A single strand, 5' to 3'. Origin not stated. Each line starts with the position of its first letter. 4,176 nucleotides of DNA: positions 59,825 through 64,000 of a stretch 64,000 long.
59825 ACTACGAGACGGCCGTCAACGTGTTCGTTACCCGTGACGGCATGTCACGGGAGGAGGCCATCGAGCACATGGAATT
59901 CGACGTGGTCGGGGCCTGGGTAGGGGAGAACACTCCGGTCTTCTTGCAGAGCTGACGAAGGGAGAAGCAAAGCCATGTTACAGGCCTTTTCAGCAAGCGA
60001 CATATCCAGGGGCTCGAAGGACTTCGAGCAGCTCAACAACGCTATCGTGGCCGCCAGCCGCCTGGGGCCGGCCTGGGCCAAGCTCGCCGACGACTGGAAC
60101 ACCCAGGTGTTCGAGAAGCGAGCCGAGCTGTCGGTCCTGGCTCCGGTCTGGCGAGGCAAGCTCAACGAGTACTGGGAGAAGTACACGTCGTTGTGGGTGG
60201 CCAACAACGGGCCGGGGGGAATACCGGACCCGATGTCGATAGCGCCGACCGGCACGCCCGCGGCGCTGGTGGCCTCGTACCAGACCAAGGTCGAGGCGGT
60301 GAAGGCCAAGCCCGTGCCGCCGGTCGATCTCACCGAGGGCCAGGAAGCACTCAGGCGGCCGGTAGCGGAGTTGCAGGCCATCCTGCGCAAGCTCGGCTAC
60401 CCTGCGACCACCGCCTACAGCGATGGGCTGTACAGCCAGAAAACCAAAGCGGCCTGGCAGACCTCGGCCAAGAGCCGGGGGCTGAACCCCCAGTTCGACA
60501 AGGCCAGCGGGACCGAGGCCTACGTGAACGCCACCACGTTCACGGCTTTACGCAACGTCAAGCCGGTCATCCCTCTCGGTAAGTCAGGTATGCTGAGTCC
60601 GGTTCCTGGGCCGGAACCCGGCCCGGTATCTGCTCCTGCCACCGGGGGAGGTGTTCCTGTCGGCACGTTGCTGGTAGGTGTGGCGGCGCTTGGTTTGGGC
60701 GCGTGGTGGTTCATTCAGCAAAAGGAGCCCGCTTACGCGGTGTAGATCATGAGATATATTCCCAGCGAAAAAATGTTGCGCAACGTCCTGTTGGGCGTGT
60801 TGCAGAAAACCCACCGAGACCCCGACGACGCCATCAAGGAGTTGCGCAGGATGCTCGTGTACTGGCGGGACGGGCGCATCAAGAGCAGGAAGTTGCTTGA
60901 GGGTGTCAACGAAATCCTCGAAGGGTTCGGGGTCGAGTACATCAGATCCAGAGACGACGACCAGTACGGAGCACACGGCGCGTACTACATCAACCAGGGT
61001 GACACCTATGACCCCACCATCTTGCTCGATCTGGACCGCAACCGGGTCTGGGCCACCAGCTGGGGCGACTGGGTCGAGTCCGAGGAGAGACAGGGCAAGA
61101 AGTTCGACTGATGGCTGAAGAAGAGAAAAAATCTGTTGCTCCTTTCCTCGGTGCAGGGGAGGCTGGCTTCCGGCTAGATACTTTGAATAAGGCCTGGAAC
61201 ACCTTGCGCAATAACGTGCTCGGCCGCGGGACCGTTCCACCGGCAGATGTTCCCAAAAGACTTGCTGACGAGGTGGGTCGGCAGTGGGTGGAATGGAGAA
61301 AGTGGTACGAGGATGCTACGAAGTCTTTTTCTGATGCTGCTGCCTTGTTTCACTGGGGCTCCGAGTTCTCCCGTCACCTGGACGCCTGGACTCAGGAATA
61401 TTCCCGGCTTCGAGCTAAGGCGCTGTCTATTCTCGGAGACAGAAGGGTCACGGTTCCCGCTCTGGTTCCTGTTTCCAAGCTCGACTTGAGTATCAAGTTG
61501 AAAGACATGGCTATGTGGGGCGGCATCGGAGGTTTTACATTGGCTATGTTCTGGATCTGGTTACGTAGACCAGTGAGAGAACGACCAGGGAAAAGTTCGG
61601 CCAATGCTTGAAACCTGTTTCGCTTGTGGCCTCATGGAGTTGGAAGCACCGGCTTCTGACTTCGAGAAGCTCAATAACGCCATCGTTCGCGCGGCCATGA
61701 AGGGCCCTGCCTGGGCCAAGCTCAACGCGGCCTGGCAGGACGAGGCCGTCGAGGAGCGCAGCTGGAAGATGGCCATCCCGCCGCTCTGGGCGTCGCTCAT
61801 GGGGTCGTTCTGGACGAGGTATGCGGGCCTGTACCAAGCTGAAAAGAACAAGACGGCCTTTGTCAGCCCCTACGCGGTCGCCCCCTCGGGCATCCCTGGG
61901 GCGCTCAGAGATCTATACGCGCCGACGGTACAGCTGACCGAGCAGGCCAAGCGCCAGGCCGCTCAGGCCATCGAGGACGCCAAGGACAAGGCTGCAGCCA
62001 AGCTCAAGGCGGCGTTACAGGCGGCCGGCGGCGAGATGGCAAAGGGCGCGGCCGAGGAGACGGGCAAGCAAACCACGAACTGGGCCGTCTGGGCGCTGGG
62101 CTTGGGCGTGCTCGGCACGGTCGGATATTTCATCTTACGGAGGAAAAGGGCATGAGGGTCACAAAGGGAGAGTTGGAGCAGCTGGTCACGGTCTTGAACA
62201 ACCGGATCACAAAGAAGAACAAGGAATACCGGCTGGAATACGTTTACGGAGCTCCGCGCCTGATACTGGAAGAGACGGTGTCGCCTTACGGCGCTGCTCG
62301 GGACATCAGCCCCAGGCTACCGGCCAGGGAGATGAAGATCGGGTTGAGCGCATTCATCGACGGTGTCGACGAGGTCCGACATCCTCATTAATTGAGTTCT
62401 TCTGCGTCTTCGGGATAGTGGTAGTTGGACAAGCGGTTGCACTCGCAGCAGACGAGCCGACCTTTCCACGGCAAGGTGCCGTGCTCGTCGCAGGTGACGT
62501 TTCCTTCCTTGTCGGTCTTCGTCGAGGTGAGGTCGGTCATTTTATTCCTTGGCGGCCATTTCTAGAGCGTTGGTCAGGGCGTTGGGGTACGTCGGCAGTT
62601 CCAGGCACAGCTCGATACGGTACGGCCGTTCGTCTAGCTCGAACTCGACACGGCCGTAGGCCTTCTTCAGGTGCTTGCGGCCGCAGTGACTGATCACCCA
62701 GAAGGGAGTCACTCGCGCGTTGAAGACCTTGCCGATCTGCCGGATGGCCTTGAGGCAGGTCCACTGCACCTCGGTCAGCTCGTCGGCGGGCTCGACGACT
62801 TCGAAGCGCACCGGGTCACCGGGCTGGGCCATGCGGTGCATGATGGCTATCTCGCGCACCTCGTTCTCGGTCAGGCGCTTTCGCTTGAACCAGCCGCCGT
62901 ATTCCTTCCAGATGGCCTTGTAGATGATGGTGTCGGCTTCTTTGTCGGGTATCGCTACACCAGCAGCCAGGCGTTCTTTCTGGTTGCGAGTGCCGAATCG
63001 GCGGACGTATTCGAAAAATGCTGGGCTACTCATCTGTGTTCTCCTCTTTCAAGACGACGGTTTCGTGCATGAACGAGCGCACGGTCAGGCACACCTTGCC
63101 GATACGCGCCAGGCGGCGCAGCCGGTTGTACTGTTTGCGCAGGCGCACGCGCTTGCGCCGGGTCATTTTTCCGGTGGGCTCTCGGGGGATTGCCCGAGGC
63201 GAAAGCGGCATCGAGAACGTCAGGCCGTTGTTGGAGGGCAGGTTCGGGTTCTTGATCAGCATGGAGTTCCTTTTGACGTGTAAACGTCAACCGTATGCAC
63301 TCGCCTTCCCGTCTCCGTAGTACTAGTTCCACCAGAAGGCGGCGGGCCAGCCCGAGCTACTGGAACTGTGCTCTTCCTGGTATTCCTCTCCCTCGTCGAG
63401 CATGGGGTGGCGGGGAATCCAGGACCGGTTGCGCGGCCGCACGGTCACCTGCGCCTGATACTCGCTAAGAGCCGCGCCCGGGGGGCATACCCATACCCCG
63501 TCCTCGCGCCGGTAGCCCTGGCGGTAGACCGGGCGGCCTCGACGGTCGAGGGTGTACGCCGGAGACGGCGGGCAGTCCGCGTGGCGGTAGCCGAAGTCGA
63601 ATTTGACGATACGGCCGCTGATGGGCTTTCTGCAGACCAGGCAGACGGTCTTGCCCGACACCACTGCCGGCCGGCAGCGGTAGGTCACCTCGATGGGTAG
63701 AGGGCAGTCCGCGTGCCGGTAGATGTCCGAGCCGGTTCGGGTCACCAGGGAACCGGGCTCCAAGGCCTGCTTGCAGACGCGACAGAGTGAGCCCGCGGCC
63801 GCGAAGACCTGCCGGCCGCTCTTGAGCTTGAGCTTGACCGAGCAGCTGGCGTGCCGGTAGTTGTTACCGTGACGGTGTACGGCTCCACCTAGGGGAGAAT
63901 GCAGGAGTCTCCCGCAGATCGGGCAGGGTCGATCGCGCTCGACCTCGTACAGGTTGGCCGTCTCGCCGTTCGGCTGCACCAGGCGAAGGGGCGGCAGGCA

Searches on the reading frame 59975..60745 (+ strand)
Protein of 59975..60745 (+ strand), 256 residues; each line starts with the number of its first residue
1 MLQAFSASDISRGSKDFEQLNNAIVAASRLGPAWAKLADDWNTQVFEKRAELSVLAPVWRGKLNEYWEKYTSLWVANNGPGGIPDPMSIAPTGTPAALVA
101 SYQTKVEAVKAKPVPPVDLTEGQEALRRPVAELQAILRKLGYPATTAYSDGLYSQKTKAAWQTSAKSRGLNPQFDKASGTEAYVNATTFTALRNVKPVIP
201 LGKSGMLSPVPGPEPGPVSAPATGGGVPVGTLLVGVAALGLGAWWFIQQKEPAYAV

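Call 53: find_encoding_contigs(protein=window:59975-60745:+, flank=10000, max_places=4)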
Protein window:59975-60745:+ (256 aa): 4 contigs read that carry it; 3 places shown.
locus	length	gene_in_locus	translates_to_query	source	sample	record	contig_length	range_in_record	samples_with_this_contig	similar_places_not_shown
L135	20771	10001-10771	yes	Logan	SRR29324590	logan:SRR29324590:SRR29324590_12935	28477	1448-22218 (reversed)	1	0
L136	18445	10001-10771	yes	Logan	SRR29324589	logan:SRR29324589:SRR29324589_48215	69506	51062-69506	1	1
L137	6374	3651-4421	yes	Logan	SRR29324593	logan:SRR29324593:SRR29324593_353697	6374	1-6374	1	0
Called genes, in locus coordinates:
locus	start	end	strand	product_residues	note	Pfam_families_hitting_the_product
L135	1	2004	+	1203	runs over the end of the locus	-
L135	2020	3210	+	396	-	-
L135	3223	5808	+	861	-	-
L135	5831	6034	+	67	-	-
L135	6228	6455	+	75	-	-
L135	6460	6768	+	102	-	-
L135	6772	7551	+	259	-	-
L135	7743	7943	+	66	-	-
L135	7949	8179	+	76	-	-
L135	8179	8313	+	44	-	-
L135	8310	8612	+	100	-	-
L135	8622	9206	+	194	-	-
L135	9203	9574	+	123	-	-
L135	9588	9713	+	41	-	-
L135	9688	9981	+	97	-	-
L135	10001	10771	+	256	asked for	-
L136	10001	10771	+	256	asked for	-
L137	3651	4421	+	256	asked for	-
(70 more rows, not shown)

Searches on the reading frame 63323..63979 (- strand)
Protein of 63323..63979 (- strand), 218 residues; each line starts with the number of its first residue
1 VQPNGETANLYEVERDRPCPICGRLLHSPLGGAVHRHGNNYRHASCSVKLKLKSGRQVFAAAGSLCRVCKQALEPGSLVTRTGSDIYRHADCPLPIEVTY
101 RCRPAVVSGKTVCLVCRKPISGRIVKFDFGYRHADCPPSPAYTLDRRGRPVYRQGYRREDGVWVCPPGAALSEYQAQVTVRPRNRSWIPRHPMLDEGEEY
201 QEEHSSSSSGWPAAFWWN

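Call 49: find_encoding_contigs(protein=window:63323-63979:-, flank=10000, max_places=4)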
Protein window:63323-63979:- (218 aa): no gene with exactly this product is on record in the collection.
